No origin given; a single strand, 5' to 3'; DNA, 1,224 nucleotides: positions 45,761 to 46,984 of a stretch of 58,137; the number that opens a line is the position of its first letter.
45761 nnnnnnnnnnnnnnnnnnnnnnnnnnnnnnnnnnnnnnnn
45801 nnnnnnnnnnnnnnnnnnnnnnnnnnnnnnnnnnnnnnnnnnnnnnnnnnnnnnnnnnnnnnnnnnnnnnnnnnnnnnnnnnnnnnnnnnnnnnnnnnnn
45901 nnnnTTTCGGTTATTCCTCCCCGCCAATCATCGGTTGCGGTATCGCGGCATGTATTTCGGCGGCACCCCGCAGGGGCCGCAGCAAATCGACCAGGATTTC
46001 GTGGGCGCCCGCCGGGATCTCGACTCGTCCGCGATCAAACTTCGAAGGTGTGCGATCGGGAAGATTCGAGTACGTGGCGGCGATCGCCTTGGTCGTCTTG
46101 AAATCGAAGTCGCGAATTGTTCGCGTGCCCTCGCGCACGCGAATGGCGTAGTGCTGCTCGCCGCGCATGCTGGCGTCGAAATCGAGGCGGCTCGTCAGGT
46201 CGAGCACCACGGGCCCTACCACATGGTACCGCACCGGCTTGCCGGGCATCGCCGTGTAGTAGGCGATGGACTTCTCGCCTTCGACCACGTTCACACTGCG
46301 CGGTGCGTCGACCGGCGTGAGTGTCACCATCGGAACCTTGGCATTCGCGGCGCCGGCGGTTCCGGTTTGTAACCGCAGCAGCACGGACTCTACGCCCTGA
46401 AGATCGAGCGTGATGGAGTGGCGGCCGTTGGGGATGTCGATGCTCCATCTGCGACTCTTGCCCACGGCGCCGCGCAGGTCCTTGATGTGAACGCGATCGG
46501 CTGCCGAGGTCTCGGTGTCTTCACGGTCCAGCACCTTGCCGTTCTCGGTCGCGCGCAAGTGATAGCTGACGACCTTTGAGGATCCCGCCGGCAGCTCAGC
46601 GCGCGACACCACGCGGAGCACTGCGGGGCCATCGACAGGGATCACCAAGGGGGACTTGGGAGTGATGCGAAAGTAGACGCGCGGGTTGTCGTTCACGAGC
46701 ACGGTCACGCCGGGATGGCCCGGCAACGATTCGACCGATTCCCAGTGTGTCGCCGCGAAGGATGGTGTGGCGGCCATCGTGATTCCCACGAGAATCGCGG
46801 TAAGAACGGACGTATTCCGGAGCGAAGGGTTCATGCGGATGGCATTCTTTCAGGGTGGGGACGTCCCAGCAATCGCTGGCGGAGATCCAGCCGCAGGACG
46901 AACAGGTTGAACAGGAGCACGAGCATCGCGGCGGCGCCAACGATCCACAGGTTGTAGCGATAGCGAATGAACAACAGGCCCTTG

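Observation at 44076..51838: pgsB-pgsC embedded in a seven-gene translationally coupled envelope operon: candidate diderm poly-gamma-glutamate synthesis/export system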

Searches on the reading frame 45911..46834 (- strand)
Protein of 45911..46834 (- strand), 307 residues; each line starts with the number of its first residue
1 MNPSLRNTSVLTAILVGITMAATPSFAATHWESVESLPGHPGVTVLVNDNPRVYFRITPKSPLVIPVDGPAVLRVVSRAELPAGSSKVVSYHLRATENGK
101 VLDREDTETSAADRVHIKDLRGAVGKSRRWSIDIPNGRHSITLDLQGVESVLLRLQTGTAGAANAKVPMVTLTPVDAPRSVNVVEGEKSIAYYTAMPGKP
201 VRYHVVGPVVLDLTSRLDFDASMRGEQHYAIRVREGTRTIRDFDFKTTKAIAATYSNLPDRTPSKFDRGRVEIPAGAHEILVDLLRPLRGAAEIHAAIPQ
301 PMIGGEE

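Call 3: search_protein_families(library=ncbifam, proteins=[window:45911-46834:-], max_evalue=0.01)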
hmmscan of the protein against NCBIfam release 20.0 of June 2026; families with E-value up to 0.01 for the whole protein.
window:45911-46834:- (307 aa): 0 families

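Call 4: search_protein_families(library=pfam, proteins=[window:45911-46834:-], max_evalue=0.01)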
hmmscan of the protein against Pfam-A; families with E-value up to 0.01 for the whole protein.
window:45911-46834:- (307 aa): 0 families

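Call 16: find_homologous_proteins(query=window:45911-46834:-)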
Query window:45911-46834:- (307 aa): 107 proteins with E <= 0.001 among 3909 candidates.
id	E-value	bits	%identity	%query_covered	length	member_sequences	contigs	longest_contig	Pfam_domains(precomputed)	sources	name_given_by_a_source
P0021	1.3e-189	647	95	100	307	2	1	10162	-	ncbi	-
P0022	2.2e-177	607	88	100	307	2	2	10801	-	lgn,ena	-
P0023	9.4e-170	582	92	94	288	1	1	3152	-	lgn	-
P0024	3.7e-167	573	83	100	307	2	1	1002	-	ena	-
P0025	1.3e-147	509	85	86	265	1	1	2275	-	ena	-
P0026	3.4e-119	416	63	97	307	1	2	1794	-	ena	-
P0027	6.6e-119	415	67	92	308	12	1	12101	-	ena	-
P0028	1.4e-118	414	67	92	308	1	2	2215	-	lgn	-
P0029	7.7e-102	359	57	96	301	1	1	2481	-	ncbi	-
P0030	7.2e-96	339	59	91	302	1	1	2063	-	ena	-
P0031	1.0e-95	339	55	98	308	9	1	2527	-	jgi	-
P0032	5.4e-93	330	55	90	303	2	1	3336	-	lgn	-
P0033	1.5e-91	325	51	98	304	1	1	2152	-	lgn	-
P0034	5.9e-91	323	55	89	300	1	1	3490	-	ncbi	-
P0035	1.2e-90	322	51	100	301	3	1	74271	-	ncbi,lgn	-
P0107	3.1e-74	268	47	90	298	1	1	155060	-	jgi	jgi:hypothetical protein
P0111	7.3e-72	260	45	98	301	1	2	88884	-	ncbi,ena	-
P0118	4.2e-68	248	47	86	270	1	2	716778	-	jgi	jgi:hypothetical protein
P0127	3.6e-40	156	73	33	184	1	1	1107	PF19831.5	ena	-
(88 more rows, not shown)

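Call 20: find_encoding_contigs(protein=P0118, flank=10000, max_places=1)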
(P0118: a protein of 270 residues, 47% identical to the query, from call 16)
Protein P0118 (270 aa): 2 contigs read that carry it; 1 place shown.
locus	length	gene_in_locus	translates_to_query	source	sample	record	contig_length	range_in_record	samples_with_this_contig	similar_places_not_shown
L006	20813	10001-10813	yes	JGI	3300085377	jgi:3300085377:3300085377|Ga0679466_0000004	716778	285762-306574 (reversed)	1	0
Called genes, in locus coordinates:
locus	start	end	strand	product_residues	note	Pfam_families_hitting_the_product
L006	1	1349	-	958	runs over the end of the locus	PF13191:AAA_16 (weak)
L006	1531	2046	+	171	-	PF00498:FHA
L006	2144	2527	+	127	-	PF03965:Penicillinase_R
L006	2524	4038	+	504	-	PF05569:Peptidase_M56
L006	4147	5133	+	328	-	PF00248:Aldo_ket_red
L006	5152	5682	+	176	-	-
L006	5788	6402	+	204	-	PF03807:F420_oxidored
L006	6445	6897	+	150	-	PF22544:HYDIN_VesB_CFA65-like_Ig, PF07610:DUF1573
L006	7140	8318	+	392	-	PF08245:Mur_ligase_M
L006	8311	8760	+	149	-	PF14102:Caps_synth_CapC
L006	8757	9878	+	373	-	-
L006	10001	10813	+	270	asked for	-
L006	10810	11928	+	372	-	-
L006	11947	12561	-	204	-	PF05908:Gamma_PGA_hydro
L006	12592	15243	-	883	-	PF00069:Pkinase, PF03109:ABC1 (faint), PF07714:PK_Tyr_Ser-Thr, PF01636:APH (weak), PF07676:PD40 (faint), PF26550:Tricorn_2nd (faint), PF02897:Peptidase_S9_N (faint), PF26549:Tricorn_N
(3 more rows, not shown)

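Call 21: find_encoding_contigs(protein=P0107, flank=10000, max_places=1)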
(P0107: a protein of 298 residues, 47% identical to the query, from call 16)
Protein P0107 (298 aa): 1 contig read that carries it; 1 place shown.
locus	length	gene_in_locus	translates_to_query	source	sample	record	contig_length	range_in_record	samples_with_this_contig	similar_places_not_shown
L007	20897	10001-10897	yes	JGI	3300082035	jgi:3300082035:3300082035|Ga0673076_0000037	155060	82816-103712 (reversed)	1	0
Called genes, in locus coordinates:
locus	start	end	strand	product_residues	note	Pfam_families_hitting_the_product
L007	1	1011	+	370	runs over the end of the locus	PF20706:GT4-conflict (faint), PF00534:Glycos_transf_1, PF13692:Glyco_trans_1_4, PF13524:Glyco_trans_1_2 (weak)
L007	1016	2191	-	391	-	-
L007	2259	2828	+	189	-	PF01625:PMSR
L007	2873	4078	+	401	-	PF04616:Glyco_hydro_43, PF00251:Glyco_hydro_32N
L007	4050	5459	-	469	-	PF00324:AA_permease, PF13520:AA_permease_2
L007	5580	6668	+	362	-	PF00195:Chal_sti_synt_N, PF08392:FAE1_CUT1_RppA, PF08545:ACP_syn_III (weak), PF02797:Chal_sti_synt_C, PF08541:ACP_syn_III_C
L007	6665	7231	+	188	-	PF04191:PEMT, PF04140:ICMT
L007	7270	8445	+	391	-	PF08245:Mur_ligase_M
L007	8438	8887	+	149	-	PF14102:Caps_synth_CapC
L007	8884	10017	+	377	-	-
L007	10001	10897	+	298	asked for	-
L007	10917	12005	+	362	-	-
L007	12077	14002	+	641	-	PF01839:FG-GAP (faint), PF13517:FG-GAP_3, PF07593:UnbV_ASPIC, PF13860:FlgD_ig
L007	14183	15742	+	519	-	-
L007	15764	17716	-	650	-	PF13860:FlgD_ig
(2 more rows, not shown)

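Call 22: find_encoding_contigs(protein=P0111, flank=10000, max_places=1)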
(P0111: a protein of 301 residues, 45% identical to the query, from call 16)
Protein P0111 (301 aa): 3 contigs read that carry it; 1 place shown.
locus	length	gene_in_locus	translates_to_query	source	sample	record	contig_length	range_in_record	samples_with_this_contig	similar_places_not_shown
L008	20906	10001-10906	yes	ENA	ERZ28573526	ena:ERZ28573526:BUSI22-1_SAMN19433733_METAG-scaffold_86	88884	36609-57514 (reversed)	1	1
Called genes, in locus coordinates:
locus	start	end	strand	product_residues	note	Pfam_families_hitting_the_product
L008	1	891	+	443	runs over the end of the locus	PF21135:DRL_cat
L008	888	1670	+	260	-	PF00483:NTP_transferase (weak)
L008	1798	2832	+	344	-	PF05150:Legionella_OMP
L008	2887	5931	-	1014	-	PF01145:Band_7 (weak), PF01663:Phosphodiest, PF13424:TPR_12 (weak), PF13432:TPR_16, PF14559:TPR_19 (weak), PF13432:TPR_16, PF14559:TPR_19, PF13432:TPR_16, +20 more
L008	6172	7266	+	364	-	-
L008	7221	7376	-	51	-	-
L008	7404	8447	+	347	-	-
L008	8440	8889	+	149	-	PF14102:Caps_synth_CapC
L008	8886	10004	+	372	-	-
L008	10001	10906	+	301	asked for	-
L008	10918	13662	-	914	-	PF01326:PPDK_N, PF00391:PEP-utilizers, PF02896:PEP-utilizers_C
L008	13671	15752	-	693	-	PF02092:tRNA_synt_2f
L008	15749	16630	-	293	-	PF02091:tRNA-synt_2e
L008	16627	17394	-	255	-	PF11967:RecO_N, PF02565:RecO_C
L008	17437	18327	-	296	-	PF00009:GTP_EFTU, PF00350:Dynamin_N (faint), PF01926:MMR_HSR1, PF02421:FeoB_N, PF03193:RsgA_GTPase (weak), PF07650:KH_2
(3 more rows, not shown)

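Call 30: predict_structure(alignment_id=A2)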
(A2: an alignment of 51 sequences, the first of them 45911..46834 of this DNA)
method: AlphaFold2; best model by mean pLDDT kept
length: 307 residues; sequences in the alignment: 51
mean_pLDDT: 89.6   pTM: 0.55
mean pLDDT of the five models: 89.6, 88.7, 88.4, 88.4, 88.0
residues with pLDDT >= 90: 246; 70-90: 20; 50-70: 25; < 50: 16
segments of 3 or more residues with pLDDT < 50: 1-5, 21-23, 162-164, 305-307
pLDDT, mean of each block of 10 residues (from residue 1): 49 53 56 95 96 98 95 96 93 97 96 93 95 93 98 91 64 98 94 98 96 97 96 97 97 94 96 96 97 96 55
secondary structure, 60 per line:
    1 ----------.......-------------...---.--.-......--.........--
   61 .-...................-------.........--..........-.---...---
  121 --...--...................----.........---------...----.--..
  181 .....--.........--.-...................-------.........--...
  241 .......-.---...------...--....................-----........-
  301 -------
elements in order: H11-17 E31-33 E42-47 E50-58 E63-81 E89-97 E100-109 E115-117 E123-125 E128-146 E151-159 E169-171 E179-185 E188-196 E201-219 E227-235 E238-247 E253-255 E262-264 E267-286 E292-299

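Call 33: fold_search(model_id=the predicted structure, library=pdb)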
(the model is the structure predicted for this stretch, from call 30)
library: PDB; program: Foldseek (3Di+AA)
matches with E <= 10: 1509; with E <= 0.001: 58
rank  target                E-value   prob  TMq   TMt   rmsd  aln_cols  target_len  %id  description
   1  4xup_D                8.8e-07  1.00  0.24  0.23  15.9       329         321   10  Structure of the N-terminal CBM22-1-CBM22-2 tandem domain from Paenibacillus barcinonensis Xyn10C (released 2015-06-03)
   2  4xup_A                2.1e-06  1.00  0.25  0.23  17.0       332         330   10  Structure of the N-terminal CBM22-1-CBM22-2 tandem domain from Paenibacillus barcinonensis Xyn10C (released 2015-06-03)
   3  2ygl_B                2.4e-06  1.00  0.26  0.24  14.2       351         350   13  The X-ray crystal structure of tandem CBM51 modules of Sp3GH98, the family 98 glycoside hydrolase from Streptococcus p (released 2011-06-22)
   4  4xup_F                3.0e-06  1.00  0.24  0.23  19.4       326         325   11  Structure of the N-terminal CBM22-1-CBM22-2 tandem domain from Paenibacillus barcinonensis Xyn10C (released 2015-06-03)
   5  4xup_B                4.2e-06  1.00  0.22  0.21  17.3       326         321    9  Structure of the N-terminal CBM22-1-CBM22-2 tandem domain from Paenibacillus barcinonensis Xyn10C (released 2015-06-03)
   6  9b8i                  6.8e-06  1.00  0.21  0.10  19.6       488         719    9  Cryo-EM structure of the E. coli cellulose synthase BcsB-BcsC fusion protein (released 2025-02-19)
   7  7js4                  1.1e-05  1.00  0.23  0.09  14.8       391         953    8  The structure of the M60 catalytic domain with the CBM51-1 and CBM51-2 domains from Clostridium perfringens ZmpB (released 2021-02-03)
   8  6qev_B                2.6e-05  1.00  0.27  0.08  17.3       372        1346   12  EngBF DARPin Fusion 4b B6 (released 2019-11-06)
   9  6vls_D                3.4e-05  1.00  0.22  0.10  14.4       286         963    7  Structure of C-terminal fragment of Vip3A toxin (released 2020-07-22)
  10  4qaw_E                4.1e-05  1.00  0.24  0.16  17.2       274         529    9  Structure of modular Xyn30D from Paenibacillus barcinonensis (released 2014-10-08)
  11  4qaw_H                5.2e-05  1.00  0.25  0.16  16.9       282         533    8  Structure of modular Xyn30D from Paenibacillus barcinonensis (released 2014-10-08)
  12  9h9a                  5.2e-05  1.00  0.25  0.09  17.6       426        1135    9  native structure of the full-length pesticidal protein Cry8Ba2, from crystals formed in vivo (form 1) (released 2025-12-03)
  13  6tfj_A                5.7e-05  1.00  0.22  0.11  14.5       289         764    8  Vip3Aa protoxin structure (released 2020-08-12)
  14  2dck                  6.6e-05  1.00  0.28  0.28  14.0       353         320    9  A tetragonal-lattice structure of alkaliphilic XynJ from Bacillus sp. 41M-1 (released 2007-03-20)
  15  6tfj_B                7.6e-05  0.99  0.20  0.10  15.0       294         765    8  Vip3Aa protoxin structure (released 2020-08-12)
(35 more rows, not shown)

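Call 61: search_solved_structures(query=A2, max_evalue=1)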
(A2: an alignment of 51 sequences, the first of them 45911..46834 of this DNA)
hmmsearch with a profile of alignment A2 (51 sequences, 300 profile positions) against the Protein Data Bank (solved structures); distinct sequences matched with E-value up to 1: 0.

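Call 84: search_protein_families(library=pfam, proteins=[P0127], max_evalue=0.01)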
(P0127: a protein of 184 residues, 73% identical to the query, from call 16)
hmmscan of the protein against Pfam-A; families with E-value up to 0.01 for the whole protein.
P0127 (184 aa): 1 family
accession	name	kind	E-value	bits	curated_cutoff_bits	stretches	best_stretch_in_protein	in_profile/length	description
PF19831.4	DUF6312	-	2e-07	31.6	27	1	109-170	35-95/98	Family of unknown function (DUF6312)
